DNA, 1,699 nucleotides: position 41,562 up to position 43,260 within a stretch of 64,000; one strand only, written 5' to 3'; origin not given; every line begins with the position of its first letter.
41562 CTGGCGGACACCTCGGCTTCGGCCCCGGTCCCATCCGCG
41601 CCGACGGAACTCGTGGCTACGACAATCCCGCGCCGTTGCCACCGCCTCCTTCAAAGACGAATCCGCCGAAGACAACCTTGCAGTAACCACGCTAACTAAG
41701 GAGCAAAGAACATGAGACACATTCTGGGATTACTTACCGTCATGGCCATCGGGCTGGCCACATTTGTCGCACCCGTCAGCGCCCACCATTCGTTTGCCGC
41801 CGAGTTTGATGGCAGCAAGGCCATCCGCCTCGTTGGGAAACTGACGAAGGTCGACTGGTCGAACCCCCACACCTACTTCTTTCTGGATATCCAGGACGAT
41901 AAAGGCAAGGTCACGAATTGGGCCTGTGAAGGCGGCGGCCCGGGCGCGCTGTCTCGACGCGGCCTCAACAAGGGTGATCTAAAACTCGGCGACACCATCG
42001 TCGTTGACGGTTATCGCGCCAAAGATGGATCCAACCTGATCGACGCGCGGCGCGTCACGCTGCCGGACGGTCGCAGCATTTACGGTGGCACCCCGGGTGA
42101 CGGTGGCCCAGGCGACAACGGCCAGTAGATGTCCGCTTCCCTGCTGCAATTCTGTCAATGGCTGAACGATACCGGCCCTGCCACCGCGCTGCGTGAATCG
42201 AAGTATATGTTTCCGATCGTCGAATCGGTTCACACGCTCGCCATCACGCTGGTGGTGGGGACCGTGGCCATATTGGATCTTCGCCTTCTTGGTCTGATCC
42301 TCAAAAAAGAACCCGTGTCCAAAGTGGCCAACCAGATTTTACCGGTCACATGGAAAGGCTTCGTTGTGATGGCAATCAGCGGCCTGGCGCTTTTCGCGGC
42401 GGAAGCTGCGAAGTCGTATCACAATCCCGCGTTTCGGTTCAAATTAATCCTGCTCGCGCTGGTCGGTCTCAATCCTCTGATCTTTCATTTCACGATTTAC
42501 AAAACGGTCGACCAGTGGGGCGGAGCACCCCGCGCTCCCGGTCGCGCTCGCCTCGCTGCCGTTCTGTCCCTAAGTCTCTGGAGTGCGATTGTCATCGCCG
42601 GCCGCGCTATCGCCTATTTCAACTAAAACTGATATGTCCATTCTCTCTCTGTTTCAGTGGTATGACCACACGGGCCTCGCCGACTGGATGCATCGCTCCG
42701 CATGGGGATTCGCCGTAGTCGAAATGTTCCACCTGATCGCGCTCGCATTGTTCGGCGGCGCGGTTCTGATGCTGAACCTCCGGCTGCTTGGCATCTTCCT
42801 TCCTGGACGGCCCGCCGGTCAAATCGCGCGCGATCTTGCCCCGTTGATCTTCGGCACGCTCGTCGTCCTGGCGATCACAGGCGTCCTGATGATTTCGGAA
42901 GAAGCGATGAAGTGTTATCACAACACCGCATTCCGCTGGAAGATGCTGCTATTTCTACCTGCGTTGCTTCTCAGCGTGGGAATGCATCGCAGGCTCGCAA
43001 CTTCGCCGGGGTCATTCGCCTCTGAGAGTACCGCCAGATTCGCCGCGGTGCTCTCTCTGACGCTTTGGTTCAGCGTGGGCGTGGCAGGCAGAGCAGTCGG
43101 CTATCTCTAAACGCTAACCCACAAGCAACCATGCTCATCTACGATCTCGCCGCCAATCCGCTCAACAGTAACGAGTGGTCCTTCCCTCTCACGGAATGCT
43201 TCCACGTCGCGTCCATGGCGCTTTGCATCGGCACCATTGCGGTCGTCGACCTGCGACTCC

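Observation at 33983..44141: Ten-gene envelope operon: TonB receptor, haem-c protein, thiol-redox pair, unknown secreted proteins and four tandem membrane paralogues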

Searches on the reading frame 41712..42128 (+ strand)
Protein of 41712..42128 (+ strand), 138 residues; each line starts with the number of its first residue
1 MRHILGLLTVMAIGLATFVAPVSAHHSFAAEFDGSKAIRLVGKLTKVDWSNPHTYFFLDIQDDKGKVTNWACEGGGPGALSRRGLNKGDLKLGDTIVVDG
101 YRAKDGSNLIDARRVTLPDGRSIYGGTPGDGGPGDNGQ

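Call 4: search_protein_families(library=pfam, proteins=[window:41712-42128:+], max_evalue=0.1)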
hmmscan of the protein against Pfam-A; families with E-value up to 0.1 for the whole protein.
window:41712-42128:+ (138 aa): 1 family
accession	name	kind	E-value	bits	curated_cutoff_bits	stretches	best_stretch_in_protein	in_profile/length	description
PF19649.4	DUF6152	-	3.7e-28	97.9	27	1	17-107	4-93/98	Family of unknown function (DUF6152)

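Call 5: search_protein_families(library=ncbifam, proteins=[window:41712-42128:+], max_evalue=0.1)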
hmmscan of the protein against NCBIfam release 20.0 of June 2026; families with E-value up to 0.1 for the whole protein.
window:41712-42128:+ (138 aa): 0 families

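Call 31: search_solved_structures(query=window:41712-42128:+, max_evalue=10)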
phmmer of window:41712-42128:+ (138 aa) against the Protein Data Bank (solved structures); distinct sequences matched with E-value up to 10: 1.
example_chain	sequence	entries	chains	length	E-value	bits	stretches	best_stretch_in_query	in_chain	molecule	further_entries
6xi3_AAA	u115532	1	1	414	0.039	17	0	52-114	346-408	Large adhesion protein (Lap) involved in biofilm formation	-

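Call 89: find_homologous_proteins(query=window:41712-42128:+)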
Query window:41712-42128:+ (138 aa): 4954 proteins with E <= 0.001 among 4983 candidates; the best 120 are listed.
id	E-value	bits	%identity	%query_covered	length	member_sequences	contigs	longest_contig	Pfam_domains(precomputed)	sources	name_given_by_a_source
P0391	4.1e-88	311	100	100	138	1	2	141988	PF19649.5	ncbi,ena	-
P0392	8.9e-80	284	86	90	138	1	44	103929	PF19649.5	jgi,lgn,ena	-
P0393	2.3e-79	282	85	90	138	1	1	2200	PF19649.5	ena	-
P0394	4.4e-79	281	87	90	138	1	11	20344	PF19649.5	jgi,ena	jgi:hypothetical protein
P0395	6.1e-79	281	87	90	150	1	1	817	PF19649.5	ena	-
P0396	5.2e-78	278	88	90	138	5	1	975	PF19649.5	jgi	jgi:hypothetical protein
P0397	6.9e-78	277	86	90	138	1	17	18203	PF19649.5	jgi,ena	jgi:hypothetical protein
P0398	1.4e-77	276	84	90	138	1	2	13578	PF19649.5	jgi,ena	jgi:hypothetical protein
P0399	3.6e-77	275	87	90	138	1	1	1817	PF19649.5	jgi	-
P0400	8.1e-77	274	86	100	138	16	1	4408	PF19649.5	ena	-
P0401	1.4e-76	273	85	90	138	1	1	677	PF19649.5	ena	-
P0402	2.2e-76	273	85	90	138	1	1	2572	PF19649.5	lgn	-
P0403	3.7e-76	272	85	90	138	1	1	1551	PF19649.5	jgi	-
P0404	5.1e-76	271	85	90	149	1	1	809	PF19649.5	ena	-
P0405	5.2e-76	271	87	90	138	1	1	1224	PF19649.5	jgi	jgi:hypothetical protein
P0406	5.5e-75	268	85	90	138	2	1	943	PF19649.5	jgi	-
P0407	2.0e-74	266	83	90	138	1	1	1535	PF19649.5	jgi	jgi:hypothetical protein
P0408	2.1e-74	266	85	90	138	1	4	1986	PF19649.5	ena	-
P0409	3.4e-74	265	92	80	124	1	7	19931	PF19649.5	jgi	jgi:hypothetical protein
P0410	4.6e-74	265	91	83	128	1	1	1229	PF19649.5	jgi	jgi:hypothetical protein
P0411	5.2e-73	262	94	80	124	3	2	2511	PF19649.5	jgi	jgi:hypothetical protein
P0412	1.9e-72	260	81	100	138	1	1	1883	PF19649.5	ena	-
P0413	2.2e-72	260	81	100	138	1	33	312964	PF19649.5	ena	-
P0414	4.2e-72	259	80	100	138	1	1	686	PF19649.5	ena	-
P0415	6.5e-72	258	82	90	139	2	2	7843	PF19649.5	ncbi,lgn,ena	-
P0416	5.3e-71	255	89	75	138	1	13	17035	PF19649.5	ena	-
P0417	2.0e-68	247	84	78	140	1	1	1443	PF19649.5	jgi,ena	-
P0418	3.4e-68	246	86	89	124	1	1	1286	PF19649.5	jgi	-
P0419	1.1e-67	244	75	93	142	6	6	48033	PF19649.5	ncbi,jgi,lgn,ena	jgi:hypothetical protein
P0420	1.5e-67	244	77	91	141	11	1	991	PF19649.5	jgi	jgi:uncharacterized protein DUF6152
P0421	1.8e-66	240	85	75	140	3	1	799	PF19649.5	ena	-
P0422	3.2e-66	240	77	87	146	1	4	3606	PF19649.5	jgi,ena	jgi:hypothetical protein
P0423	3.3e-66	240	82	77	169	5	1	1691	PF19649.5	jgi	jgi:hypothetical protein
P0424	9.2e-66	238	79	84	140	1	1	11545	PF19649.5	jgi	jgi:hypothetical protein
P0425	9.8e-66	238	74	99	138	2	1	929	PF19649.5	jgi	-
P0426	1.6e-65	237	79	76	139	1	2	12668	PF19649.5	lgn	-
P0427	9.5e-65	235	78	76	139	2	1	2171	PF19649.5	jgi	jgi:hypothetical protein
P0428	3.2e-64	233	72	93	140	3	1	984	PF19649.5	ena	-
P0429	3.5e-64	233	74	93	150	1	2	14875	PF19649.5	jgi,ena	-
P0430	6.6e-64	232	81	79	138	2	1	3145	PF19649.5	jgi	jgi:hypothetical protein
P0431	1.1e-63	231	72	89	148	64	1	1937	PF19649.5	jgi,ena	-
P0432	1.5e-63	231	69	93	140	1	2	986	PF19649.5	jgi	jgi:hypothetical protein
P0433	2.3e-63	230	72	88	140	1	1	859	PF19649.5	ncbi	-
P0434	2.4e-63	230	81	79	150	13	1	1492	PF19649.5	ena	-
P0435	2.6e-63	230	73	89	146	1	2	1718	PF19649.5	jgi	jgi:hypothetical protein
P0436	2.8e-63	230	83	82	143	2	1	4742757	PF19649.5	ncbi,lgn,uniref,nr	ncbi:DUF6152 family protein [Terriglobus roseus]|uniref:Uncharacterized protein n=1 Tax=Terriglobus 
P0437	6.8e-63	229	75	87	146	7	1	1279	PF19649.5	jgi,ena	-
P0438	6.8e-63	229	73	86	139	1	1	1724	PF19649.5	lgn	-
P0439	7.1e-63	229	70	93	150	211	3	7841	PF19649.5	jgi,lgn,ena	-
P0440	7.6e-63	229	73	88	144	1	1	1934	PF19649.5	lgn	-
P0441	9.3e-63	228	74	91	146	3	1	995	PF19649.5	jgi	-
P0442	1.5e-62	228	71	93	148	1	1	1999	PF19649.5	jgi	jgi:hypothetical protein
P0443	1.5e-62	228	80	79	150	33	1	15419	PF19649.5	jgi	jgi:Family of unknown function (DUF6152)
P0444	1.9e-62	227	77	76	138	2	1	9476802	PF19649.5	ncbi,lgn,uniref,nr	ncbi:DUF6152 family protein [Paludibaculum fermentans]|uniref:Uncharacterized protein n=1 Tax=Paludi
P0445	2.6e-62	227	71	88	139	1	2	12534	PF19649.5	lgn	-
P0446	3.0e-62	227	73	88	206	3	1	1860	PF19649.5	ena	-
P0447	3.3e-62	227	81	76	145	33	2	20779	PF19649.5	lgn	-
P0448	4.2e-62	226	69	93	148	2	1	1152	PF19649.5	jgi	jgi:hypothetical protein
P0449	5.2e-62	226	76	87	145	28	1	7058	PF19649.5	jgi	jgi:hypothetical protein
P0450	5.5e-62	226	82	76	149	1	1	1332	PF19649.5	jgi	jgi:hypothetical protein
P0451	5.5e-62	226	82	76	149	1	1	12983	PF19649.5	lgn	-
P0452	5.6e-62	226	82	76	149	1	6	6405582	PF19649.5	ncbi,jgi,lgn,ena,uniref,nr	ncbi:hypothetical protein FTW19_03750 [Terriglobus albidus]|jgi:hypothetical protein|uniref:DNA-bind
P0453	5.6e-62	226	82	76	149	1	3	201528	PF19649.5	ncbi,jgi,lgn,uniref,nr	ncbi:DUF6152 family protein [Terriglobus sp. 2YAB30_2]|jgi:hypothetical protein|uniref:DUF6152 famil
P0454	6.0e-62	226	69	93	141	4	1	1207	PF19649.5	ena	-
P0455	6.4e-62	226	74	90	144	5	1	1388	PF19649.5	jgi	jgi:hypothetical protein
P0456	6.6e-62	226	78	80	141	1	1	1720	PF19649.5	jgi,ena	-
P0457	7.2e-62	225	78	79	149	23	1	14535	PF19649.5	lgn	-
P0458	8.5e-62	225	68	93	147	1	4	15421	PF19649.5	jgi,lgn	jgi:hypothetical protein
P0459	9.0e-62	225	82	77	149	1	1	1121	PF19649.5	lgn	-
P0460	9.0e-62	225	82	77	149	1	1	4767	PF19649.5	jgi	jgi:hypothetical protein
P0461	9.2e-62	225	72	93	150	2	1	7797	PF19649.5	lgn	-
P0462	9.6e-62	225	75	86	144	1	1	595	PF19649.5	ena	-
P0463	9.6e-62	225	68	93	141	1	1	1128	PF19649.5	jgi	-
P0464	1.0e-61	225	71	93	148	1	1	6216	PF19649.5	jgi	jgi:hypothetical protein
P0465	1.3e-61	225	73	87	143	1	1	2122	PF19649.5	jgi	jgi:hypothetical protein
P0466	1.3e-61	225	72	89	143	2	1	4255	PF19649.5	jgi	jgi:hypothetical protein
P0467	1.9e-61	224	68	93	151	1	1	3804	PF19649.5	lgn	-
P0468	2.0e-61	224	75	81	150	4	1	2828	PF19649.5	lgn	-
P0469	2.1e-61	224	74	76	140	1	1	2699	PF19649.5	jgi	jgi:hypothetical protein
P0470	2.7e-61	224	78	75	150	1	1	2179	PF19649.5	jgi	jgi:hypothetical protein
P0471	2.8e-61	224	72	89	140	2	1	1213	PF19649.5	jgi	jgi:hypothetical protein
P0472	3.0e-61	223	75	76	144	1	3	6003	PF19649.5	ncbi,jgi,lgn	ncbi:MAG: DUF6152 family protein [Bryobacteraceae bacterium]|jgi:hypothetical protein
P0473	3.0e-61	223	75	76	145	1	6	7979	PF19649.5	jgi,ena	jgi:uncharacterized protein DUF6152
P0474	3.0e-61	223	69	89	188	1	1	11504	PF19649.5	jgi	jgi:hypothetical protein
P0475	3.1e-61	223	73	79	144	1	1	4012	PF19649.5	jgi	jgi:hypothetical protein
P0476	3.2e-61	223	74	76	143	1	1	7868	PF19649.5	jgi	jgi:hypothetical protein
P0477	3.4e-61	223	77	79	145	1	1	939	PF19649.5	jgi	jgi:hypothetical protein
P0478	3.5e-61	223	80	75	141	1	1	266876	PF19649.5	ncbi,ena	-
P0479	3.8e-61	223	80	76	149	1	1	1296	PF19649.5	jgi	jgi:hypothetical protein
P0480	3.9e-61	223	68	92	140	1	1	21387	PF19649.5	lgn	-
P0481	3.9e-61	223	71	86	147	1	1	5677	PF19649.5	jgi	jgi:hypothetical protein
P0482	4.3e-61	223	74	76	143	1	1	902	PF19649.5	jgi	jgi:hypothetical protein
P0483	4.4e-61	223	74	79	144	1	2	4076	PF19649.5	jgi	jgi:hypothetical protein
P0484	4.4e-61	223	74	79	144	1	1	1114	PF19649.5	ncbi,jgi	-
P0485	4.5e-61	223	74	79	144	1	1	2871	PF19649.5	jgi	-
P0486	4.5e-61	223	74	79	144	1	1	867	PF19649.5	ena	-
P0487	4.6e-61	223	74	79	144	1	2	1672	PF19649.5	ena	-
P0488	4.7e-61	223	74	79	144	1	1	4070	PF19649.5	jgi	jgi:hypothetical protein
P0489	4.9e-61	223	74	79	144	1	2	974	PF19649.5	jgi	jgi:uncharacterized protein DUF6152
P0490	5.3e-61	223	74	93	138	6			PF19649.5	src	-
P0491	5.8e-61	222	72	89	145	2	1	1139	PF19649.5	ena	-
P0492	5.9e-61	222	70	91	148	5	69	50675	PF19649.5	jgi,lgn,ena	jgi:hypothetical protein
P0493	5.9e-61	222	72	90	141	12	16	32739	PF19649.5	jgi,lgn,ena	jgi:hypothetical protein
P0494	6.2e-61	222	73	79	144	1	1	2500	PF19649.5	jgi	jgi:hypothetical protein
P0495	7.2e-61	222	74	79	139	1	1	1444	PF19649.5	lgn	-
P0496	7.3e-61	222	79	76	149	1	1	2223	PF19649.5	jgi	-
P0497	7.3e-61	222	67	93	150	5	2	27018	PF19649.5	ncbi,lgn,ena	-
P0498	7.4e-61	222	79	76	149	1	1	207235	PF19649.5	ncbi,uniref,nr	ncbi:DUF6152 family protein [Terriglobus albidus]|uniref:DUF6152 family protein n=1 Tax=Terriglobus 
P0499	7.5e-61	222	75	79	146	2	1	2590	PF19649.5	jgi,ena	-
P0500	7.7e-61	222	70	88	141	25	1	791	PF19649.5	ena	-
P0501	8.1e-61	222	69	91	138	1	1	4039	PF19649.5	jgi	jgi:Family of unknown function (DUF6152)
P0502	8.2e-61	222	72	96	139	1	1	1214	PF19649.5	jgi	jgi:Family of unknown function (DUF6152)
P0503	9.1e-61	222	74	79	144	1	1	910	PF19649.5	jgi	jgi:hypothetical protein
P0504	9.6e-61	222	77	76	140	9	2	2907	PF19649.5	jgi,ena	jgi:hypothetical protein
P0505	9.7e-61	222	81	83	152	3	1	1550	PF19649.5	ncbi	-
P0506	9.7e-61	222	74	79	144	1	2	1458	PF19649.5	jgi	jgi:hypothetical protein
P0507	1.0e-60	222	70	87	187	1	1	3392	PF19649.5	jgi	jgi:Family of unknown function (DUF6152)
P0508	1.0e-60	222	69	88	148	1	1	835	PF19649.5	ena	-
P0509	1.1e-60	222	69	89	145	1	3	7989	PF19649.5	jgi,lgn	jgi:Family of unknown function (DUF6152)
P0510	1.1e-60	222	71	87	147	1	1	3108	PF19649.5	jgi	jgi:hypothetical protein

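Call 90: find_encoding_contigs(protein=P0444, flank=10000, max_places=2)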
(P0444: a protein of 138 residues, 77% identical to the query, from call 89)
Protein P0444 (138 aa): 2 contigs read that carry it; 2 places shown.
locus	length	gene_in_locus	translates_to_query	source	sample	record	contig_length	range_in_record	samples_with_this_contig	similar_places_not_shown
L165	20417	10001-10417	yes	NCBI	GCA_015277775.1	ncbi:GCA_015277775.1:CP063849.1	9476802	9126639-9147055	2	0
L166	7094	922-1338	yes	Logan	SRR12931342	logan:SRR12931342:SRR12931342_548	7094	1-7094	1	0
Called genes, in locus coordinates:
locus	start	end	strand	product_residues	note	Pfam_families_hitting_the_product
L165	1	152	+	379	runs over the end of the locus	PF01053:Cys_Met_Meta_PP, PF00155:Aminotran_1_2 (weak)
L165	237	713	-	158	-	PF07681:DoxX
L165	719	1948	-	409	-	PF08534:Redoxin, PF00578:AhpC-TSA, PF13905:Thioredoxin_8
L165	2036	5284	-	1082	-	PF13620:CarboxypepD_reg, PF25183:OMP_b-brl_4, PF00593:TonB_dep_Rec_b-barrel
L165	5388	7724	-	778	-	PF13620:CarboxypepD_reg, PF13715:CarbopepD_reg_2 (weak), PF07715:Plug, PF00593:TonB_dep_Rec_b-barrel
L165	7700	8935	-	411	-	PF03929:PepSY_TM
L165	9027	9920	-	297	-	-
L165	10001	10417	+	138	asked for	PF19649:DUF6152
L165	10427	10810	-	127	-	-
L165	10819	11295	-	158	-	PF20349:DUF6644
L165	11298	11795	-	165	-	PF20349:DUF6644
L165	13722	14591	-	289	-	PF08238:Sel1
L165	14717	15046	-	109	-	PF01638:HxlR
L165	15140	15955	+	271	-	PF00106:adh_short, PF13561:adh_short_C2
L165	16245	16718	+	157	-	-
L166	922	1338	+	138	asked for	PF19649:DUF6152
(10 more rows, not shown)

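Call 91: find_encoding_contigs(protein=P0391, flank=10000, max_places=1)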
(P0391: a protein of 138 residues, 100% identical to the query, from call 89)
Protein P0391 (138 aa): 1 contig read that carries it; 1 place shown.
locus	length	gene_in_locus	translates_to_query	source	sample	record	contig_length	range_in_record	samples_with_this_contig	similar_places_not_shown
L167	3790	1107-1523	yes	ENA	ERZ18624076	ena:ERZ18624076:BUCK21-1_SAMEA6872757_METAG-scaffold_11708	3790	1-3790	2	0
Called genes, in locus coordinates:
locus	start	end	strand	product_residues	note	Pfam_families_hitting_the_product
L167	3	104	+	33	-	?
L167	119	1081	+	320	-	-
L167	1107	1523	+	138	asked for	PF19649:DUF6152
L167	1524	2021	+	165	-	PF20349:DUF6644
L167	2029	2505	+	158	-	PF20349:DUF6644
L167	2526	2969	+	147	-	-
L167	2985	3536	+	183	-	PF20349:DUF6644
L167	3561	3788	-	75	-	?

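Call 92: find_encoding_contigs(protein=P0436, flank=10000, max_places=1)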
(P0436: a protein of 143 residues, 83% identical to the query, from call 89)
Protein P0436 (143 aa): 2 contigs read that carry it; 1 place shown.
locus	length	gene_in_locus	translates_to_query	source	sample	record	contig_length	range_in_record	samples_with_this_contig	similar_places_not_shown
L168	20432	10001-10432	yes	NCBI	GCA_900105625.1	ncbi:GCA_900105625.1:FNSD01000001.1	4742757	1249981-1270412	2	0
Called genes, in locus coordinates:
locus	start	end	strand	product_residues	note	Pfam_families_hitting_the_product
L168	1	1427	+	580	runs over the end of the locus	PF08401:ArdcN (weak), PF17762:HTH_ParB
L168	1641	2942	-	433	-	PF13795:HupE_UreJ_2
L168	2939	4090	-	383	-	PF12006:DUF3500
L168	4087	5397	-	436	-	PF12006:DUF3500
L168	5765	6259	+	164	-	-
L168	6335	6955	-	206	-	PF01322:Cytochrom_C_2 (faint)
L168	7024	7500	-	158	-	-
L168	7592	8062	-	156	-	PF20349:DUF6644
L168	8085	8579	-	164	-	PF20349:DUF6644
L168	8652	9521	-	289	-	-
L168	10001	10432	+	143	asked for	PF19649:DUF6152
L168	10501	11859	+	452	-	PF08534:Redoxin, PF00578:AhpC-TSA, PF13905:Thioredoxin_8 (weak)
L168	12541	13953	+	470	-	PF00884:Sulfatase, PF01663:Phosphodiest, PF16347:SGSH_C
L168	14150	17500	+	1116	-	PF13620:CarboxypepD_reg, PF25183:OMP_b-brl_4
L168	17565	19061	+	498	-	PF00884:Sulfatase, PF01663:Phosphodiest (faint), PF16347:SGSH_C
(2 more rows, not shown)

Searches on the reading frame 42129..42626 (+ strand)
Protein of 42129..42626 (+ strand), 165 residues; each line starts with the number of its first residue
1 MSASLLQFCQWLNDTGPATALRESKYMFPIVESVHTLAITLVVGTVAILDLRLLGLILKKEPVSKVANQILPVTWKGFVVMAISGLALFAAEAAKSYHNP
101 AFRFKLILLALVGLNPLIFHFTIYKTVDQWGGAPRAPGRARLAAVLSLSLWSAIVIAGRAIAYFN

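Call 4: search_protein_families(library=pfam, proteins=[window:42129-42626:+], max_evalue=0.1)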
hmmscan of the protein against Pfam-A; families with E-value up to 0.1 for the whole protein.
window:42129-42626:+ (165 aa): 2 families
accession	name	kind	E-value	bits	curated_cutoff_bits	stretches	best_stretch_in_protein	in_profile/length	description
PF20349.3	DUF6644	-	2.9e-12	47.4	27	1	32-163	26-154/155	Family of unknown function (DUF6644)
PF09980.14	DUF2214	-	0.009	16.4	34.1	1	30-125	4-100/147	Predicted membrane protein (DUF2214)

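Call 5: search_protein_families(library=ncbifam, proteins=[window:42129-42626:+], max_evalue=0.1)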
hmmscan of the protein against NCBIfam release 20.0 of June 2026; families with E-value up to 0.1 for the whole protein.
window:42129-42626:+ (165 aa): 1 family
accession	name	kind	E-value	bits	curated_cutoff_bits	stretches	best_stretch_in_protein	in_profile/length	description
NF047635.1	CPBP_Sphingo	equivalog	0.03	13.7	225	0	35-84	70-120/237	CPBP family intramembrane glutamic endopeptidase, BDIM_20840 family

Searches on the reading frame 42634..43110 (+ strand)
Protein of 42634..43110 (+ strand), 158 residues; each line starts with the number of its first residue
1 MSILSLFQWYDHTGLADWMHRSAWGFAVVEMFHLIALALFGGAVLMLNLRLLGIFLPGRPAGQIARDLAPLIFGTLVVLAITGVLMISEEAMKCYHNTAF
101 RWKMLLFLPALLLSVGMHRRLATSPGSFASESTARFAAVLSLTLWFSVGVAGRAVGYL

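Call 4: search_protein_families(library=pfam, proteins=[window:42634-43110:+], max_evalue=0.1)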
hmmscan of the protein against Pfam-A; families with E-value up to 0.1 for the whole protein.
window:42634-43110:+ (158 aa): 2 families
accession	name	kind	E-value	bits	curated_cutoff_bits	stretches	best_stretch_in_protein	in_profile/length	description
PF20349.3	DUF6644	-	1.5e-15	58.1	27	1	30-157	26-154/155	Family of unknown function (DUF6644)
PF09980.14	DUF2214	-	0.021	15.2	34.1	1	27-115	3-92/147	Predicted membrane protein (DUF2214)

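Call 5: search_protein_families(library=ncbifam, proteins=[window:42634-43110:+], max_evalue=0.1)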
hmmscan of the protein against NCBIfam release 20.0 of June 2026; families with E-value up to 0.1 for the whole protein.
window:42634-43110:+ (158 aa): 0 families
